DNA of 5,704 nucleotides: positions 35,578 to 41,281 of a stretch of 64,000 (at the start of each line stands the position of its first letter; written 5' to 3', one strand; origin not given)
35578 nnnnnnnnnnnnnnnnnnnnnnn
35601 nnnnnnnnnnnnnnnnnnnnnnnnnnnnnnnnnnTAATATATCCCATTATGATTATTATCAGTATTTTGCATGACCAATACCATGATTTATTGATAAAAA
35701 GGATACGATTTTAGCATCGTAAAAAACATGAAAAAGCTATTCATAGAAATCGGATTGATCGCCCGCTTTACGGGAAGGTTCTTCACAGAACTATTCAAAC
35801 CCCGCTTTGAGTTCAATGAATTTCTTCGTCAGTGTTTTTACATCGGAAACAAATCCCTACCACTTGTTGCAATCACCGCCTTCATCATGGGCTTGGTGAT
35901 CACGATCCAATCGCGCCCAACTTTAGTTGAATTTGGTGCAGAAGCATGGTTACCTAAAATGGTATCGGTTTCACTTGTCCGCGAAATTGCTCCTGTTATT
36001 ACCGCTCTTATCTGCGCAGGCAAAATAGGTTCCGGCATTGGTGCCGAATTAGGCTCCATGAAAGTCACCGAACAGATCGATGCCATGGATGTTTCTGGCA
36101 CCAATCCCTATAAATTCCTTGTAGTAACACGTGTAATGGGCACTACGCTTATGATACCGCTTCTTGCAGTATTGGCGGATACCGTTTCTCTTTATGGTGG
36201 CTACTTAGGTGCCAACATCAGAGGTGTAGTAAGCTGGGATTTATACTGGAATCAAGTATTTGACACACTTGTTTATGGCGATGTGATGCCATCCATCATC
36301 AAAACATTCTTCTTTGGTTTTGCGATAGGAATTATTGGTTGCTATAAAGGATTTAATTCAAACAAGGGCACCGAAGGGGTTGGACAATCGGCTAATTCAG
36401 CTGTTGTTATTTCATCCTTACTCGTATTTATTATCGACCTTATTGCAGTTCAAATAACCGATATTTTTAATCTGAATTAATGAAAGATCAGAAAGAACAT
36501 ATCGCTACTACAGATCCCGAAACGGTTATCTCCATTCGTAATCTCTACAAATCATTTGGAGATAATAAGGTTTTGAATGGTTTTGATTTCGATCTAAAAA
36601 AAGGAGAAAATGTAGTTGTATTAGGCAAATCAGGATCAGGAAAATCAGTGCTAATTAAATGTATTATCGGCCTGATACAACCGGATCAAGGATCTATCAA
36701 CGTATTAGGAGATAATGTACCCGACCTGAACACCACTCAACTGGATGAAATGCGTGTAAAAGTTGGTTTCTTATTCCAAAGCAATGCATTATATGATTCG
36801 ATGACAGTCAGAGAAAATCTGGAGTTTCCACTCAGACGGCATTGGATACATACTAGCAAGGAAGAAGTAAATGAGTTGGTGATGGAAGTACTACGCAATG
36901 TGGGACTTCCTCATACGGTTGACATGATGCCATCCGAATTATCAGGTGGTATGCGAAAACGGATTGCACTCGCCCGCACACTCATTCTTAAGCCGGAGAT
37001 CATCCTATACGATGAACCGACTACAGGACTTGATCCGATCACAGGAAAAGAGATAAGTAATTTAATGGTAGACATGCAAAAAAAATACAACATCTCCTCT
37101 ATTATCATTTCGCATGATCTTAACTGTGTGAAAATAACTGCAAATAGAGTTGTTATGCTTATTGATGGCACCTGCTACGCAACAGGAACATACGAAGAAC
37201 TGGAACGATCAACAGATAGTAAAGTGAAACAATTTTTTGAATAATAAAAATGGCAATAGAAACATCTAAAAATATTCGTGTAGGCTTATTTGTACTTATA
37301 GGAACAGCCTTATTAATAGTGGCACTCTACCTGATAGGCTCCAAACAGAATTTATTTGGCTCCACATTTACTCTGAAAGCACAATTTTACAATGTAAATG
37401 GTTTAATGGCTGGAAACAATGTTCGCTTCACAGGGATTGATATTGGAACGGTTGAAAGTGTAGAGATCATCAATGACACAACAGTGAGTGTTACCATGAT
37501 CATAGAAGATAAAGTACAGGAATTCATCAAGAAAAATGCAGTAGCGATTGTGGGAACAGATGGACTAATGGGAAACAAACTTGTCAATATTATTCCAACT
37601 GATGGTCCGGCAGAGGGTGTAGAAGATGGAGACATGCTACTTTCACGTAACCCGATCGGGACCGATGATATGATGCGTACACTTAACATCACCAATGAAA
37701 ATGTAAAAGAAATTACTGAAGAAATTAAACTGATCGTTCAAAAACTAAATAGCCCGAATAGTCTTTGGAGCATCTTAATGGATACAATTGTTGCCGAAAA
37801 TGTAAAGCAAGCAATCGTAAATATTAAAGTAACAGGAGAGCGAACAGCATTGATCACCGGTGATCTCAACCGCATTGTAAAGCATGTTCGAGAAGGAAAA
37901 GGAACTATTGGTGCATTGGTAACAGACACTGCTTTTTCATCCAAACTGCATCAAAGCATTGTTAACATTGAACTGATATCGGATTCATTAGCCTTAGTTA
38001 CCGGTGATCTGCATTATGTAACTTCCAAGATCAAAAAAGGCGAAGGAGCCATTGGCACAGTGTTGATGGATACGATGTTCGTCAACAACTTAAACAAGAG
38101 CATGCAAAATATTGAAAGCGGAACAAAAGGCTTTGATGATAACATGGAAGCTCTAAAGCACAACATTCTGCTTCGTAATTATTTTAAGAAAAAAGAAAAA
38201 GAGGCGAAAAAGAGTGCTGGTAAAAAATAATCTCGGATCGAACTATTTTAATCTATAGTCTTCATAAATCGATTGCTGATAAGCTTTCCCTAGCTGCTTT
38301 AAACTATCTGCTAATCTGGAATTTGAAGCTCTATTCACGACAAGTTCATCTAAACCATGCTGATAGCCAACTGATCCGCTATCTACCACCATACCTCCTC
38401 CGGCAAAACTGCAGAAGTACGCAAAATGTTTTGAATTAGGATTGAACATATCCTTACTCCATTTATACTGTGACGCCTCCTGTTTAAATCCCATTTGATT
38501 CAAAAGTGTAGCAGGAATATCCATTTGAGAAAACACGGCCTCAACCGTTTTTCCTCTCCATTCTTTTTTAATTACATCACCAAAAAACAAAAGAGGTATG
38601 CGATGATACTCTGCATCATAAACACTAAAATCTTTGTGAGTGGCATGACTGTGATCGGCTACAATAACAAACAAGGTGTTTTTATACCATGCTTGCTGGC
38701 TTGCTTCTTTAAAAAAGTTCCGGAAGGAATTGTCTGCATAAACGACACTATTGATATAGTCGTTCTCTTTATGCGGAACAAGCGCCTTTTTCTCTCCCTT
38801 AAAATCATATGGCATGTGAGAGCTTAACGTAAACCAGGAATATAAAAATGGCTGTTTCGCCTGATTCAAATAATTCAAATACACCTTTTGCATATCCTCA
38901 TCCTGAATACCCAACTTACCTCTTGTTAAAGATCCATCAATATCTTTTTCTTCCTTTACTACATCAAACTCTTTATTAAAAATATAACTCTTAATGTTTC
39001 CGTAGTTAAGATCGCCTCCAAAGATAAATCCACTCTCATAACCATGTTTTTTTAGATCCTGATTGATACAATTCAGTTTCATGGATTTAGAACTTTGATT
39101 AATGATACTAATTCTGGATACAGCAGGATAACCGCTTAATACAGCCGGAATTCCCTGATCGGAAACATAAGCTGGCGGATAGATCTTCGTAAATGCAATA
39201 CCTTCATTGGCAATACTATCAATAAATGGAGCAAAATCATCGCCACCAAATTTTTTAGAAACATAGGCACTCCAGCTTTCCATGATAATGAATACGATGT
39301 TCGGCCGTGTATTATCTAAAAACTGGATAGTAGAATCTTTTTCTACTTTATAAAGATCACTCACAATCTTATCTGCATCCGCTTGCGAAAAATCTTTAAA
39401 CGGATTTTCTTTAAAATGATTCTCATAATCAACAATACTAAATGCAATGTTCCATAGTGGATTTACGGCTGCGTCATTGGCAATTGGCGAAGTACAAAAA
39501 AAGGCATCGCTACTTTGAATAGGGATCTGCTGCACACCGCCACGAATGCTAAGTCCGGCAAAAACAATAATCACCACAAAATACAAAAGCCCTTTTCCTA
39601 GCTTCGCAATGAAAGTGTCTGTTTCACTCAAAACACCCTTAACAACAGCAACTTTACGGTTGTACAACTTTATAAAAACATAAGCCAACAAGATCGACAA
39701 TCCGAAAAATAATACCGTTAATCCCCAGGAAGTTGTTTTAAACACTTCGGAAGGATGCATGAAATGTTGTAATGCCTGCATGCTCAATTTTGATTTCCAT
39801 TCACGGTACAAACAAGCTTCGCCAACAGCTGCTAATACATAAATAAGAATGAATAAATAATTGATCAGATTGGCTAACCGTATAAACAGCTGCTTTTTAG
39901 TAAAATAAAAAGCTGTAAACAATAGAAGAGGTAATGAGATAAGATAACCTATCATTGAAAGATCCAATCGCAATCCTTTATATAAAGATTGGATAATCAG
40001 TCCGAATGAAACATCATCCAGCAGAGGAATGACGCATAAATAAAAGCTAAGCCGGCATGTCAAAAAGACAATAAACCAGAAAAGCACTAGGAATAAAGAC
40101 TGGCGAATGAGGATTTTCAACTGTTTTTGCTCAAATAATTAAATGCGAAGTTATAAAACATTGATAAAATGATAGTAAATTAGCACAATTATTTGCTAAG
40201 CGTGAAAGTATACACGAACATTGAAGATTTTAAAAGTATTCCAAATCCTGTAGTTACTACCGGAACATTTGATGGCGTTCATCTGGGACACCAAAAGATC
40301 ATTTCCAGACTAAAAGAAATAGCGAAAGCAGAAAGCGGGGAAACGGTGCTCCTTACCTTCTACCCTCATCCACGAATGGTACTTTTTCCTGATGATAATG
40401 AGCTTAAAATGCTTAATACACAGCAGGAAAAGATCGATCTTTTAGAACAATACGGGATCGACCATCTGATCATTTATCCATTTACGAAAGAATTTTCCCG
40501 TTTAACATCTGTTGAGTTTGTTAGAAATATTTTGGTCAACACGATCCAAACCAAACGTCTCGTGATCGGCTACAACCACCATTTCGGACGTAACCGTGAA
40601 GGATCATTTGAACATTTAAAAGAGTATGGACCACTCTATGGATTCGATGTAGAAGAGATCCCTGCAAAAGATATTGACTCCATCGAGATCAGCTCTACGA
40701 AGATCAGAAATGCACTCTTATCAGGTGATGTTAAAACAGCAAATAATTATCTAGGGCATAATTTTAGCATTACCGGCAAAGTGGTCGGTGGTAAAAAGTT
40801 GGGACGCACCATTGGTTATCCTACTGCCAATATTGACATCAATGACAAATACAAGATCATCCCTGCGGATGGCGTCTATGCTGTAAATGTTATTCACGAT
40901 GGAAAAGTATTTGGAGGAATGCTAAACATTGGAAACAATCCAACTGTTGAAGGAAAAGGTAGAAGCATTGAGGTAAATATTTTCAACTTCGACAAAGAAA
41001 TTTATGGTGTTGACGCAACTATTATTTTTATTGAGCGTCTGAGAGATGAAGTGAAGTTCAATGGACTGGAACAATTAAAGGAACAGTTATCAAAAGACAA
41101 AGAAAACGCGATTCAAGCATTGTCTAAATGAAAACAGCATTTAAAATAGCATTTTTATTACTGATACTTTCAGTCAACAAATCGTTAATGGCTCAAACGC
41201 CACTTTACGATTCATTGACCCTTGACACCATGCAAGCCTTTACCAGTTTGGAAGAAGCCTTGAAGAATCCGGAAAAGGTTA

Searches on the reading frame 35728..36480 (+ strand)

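Call 57: search_protein_families(library=pfam, proteins=[window:35728-36480:+], max_evalue=0.0001)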
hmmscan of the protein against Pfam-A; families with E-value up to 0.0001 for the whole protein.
window:35728-36480:+ (250 aa): 1 family
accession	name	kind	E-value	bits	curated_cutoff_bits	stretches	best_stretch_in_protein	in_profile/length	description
PF02405.21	MlaE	-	4.3e-74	249.1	22.5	1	32-242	1-211/212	Permease MlaE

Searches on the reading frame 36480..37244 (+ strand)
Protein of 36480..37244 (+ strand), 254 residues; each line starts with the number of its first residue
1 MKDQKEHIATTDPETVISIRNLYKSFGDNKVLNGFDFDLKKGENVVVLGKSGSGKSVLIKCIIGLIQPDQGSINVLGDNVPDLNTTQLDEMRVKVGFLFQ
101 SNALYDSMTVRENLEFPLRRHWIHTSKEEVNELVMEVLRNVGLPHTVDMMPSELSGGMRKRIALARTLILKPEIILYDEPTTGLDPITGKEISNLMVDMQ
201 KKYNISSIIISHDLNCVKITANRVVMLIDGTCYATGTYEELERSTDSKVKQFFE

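Call 57: search_protein_families(library=pfam, proteins=[window:36480-37244:+], max_evalue=0.0001)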
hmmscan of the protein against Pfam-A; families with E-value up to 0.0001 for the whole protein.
window:36480-37244:+ (254 aa): 2 families
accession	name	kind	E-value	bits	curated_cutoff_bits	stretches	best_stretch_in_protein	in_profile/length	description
PF00005.33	ABC_tran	-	2.5e-34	119.2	25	1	32-182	1-137/137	ABC transporter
PF13304.12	AAA_21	-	2.5e-05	24.9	27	0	46-82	3-48/304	AAA domain, putative AbiEii toxin, Type IV TA system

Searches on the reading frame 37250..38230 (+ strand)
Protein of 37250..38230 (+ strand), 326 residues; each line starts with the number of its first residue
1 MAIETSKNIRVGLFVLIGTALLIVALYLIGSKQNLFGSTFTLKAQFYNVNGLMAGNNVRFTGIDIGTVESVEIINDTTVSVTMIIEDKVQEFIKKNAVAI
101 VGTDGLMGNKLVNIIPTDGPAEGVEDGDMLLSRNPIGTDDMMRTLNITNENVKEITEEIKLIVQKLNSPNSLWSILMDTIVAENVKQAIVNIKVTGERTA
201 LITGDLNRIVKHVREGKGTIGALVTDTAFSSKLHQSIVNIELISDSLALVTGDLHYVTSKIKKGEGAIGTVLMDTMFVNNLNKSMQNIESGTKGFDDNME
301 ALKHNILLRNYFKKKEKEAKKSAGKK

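Call 57: search_protein_families(library=pfam, proteins=[window:37250-38230:+], max_evalue=0.0001)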
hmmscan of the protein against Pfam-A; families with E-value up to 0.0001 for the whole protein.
window:37250-38230:+ (326 aa): 1 family
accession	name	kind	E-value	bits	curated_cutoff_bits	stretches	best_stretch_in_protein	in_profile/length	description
PF02470.25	MlaD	-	3.3e-15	56.5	25.1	1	40-116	3-80/81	MlaD protein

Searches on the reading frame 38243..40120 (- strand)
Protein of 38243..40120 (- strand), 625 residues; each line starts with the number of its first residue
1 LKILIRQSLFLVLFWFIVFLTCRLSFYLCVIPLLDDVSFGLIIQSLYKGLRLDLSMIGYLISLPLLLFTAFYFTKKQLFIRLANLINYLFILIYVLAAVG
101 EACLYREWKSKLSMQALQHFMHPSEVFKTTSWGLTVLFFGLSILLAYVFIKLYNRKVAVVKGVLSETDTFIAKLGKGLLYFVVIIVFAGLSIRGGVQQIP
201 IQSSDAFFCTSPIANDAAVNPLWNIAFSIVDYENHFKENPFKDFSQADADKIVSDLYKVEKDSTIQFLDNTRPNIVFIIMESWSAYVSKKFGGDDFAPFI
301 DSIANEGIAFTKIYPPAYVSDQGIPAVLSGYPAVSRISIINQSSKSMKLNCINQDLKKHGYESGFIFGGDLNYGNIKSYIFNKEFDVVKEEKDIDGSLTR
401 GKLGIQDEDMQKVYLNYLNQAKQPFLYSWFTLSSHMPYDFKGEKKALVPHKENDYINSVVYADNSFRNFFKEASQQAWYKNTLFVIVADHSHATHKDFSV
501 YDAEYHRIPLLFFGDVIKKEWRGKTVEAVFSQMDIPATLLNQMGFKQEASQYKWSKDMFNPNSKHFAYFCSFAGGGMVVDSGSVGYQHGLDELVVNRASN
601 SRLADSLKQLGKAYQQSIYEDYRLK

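Call 57: search_protein_families(library=pfam, proteins=[window:38243-40120:-], max_evalue=0.0001)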
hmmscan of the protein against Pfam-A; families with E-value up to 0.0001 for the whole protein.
window:38243-40120:- (625 aa): 1 family
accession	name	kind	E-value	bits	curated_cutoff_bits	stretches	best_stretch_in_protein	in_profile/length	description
PF00884.28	Sulfatase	-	1.5e-31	110.2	25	1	273-544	1-300/301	Sulfatase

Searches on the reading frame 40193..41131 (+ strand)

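Call 58: search_protein_families(library=pfam, proteins=[window:40193-41131:+], max_evalue=0.0001)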
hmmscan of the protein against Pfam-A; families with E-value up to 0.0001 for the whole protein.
window:40193-41131:+ (312 aa): 3 families
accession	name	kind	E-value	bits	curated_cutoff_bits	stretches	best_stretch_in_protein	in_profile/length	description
PF06574.18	FAD_syn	-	8.7e-50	169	27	1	18-170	7-158/158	FAD synthetase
PF01687.23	Flavokinase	-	5.9e-42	143.2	19.6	1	187-309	1-123/124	Riboflavin kinase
PF01467.32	CTP_transf_like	-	2.6e-07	31.4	21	1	22-173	2-132/133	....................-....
